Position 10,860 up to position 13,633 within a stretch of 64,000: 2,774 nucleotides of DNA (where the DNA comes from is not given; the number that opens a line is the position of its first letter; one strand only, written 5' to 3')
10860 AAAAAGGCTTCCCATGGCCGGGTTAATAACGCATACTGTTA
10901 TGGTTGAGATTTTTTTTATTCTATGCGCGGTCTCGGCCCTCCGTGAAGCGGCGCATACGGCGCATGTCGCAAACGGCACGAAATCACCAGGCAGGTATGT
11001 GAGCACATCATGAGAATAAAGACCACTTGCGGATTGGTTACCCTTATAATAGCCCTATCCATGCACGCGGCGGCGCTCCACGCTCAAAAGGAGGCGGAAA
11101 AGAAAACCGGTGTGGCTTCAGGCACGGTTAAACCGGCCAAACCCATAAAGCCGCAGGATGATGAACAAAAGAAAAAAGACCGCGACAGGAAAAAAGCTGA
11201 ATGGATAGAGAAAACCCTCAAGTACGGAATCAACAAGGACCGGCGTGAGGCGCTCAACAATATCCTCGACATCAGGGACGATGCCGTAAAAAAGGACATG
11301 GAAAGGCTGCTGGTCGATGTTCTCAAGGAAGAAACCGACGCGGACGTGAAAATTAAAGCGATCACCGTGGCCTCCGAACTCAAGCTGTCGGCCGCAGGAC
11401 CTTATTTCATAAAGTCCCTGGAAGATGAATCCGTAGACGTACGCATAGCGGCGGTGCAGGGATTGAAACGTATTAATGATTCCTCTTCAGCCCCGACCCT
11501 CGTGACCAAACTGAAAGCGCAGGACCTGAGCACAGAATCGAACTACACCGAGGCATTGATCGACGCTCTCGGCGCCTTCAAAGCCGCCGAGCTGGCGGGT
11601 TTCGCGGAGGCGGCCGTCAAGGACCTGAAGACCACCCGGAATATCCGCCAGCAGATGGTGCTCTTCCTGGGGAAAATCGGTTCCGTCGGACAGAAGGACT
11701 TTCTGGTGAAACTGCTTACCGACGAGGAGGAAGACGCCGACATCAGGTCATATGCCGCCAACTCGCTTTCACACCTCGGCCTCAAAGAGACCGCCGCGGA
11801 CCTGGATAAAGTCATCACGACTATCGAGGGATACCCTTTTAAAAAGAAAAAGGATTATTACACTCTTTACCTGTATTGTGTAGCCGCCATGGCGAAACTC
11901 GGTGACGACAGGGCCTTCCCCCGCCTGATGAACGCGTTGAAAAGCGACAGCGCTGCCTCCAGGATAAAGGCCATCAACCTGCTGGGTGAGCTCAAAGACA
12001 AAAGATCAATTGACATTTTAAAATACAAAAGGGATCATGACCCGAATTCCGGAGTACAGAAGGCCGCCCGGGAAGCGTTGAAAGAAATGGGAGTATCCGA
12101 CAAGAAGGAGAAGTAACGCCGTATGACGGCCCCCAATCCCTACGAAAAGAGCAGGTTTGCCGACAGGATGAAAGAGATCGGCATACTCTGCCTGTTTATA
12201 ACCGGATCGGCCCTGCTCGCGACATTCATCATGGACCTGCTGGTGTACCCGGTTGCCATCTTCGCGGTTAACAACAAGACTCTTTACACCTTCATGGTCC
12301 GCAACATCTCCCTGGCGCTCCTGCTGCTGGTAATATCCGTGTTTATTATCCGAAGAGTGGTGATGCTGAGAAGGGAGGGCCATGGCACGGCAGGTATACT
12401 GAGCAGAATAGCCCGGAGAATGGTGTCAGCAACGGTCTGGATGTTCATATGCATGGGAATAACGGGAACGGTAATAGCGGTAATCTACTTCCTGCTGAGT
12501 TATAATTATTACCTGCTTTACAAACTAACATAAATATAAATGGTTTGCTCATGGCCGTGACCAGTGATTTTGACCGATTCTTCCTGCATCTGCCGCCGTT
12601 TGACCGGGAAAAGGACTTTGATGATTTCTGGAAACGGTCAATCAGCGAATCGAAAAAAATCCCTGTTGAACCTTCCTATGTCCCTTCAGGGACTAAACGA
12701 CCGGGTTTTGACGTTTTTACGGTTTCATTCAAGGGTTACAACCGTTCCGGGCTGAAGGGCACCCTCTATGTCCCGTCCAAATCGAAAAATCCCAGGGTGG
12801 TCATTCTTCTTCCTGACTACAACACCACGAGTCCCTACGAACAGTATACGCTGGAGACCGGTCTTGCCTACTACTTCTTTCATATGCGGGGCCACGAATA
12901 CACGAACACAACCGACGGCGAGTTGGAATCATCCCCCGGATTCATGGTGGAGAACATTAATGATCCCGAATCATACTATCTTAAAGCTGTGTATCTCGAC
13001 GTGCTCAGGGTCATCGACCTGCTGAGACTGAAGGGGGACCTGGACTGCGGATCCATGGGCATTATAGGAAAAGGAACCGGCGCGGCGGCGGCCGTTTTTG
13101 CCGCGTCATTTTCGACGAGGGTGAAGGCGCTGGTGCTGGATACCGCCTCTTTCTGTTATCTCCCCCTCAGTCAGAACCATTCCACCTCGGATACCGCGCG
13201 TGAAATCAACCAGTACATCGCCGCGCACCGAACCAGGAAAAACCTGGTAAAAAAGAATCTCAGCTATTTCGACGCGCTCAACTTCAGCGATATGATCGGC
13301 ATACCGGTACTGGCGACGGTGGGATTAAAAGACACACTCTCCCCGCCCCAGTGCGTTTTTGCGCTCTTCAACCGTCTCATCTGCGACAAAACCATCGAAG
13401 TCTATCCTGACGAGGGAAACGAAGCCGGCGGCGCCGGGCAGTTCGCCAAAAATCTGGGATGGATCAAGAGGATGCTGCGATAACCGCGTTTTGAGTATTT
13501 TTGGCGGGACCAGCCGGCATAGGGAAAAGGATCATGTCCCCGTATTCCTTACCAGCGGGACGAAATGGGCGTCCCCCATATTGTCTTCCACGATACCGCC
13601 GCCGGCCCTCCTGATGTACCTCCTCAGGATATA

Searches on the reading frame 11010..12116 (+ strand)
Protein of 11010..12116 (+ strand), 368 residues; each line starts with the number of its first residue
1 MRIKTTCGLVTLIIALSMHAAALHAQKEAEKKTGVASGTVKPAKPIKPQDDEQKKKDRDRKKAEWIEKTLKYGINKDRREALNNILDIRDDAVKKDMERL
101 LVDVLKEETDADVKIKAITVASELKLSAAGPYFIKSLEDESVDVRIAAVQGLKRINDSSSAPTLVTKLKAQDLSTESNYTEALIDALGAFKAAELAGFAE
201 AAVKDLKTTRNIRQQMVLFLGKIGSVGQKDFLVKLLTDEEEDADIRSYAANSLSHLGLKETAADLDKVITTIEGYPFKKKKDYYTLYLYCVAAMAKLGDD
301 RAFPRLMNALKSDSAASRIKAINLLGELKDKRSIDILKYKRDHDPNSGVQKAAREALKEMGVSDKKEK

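Call 75: search_protein_families(library=pfam, proteins=[window:11010-12116:+], max_evalue=0.00001)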
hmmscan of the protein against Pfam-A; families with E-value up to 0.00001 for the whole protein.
window:11010-12116:+ (368 aa): 4 families
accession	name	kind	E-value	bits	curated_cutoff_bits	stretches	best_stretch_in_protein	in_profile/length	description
PF13646.12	HEAT_2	-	2.9e-26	92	27.7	2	288-358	18-88/88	HEAT repeats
PF03130.22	HEAT_PBS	-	3.8e-13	48.9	20.9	0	289-311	4-26/27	PBS lyase HEAT-like repeat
PF02985.28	HEAT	-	2.1e-10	40.3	23.5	0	131-155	3-27/31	HEAT repeat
PF13513.12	HEAT_EZ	-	3.6e-07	31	27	0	300-328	27-55/55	HEAT-like repeat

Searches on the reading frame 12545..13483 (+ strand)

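Call 75: search_protein_families(library=pfam, proteins=[window:12545-13483:+], max_evalue=0.00001)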
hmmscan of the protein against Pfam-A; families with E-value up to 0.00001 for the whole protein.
window:12545-13483:+ (312 aa): 1 family
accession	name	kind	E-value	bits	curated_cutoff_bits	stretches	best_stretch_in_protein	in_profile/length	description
PF05448.18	AXE1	-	1.6e-46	159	21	1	21-309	20-320/321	Acetyl xylan esterase (AXE1)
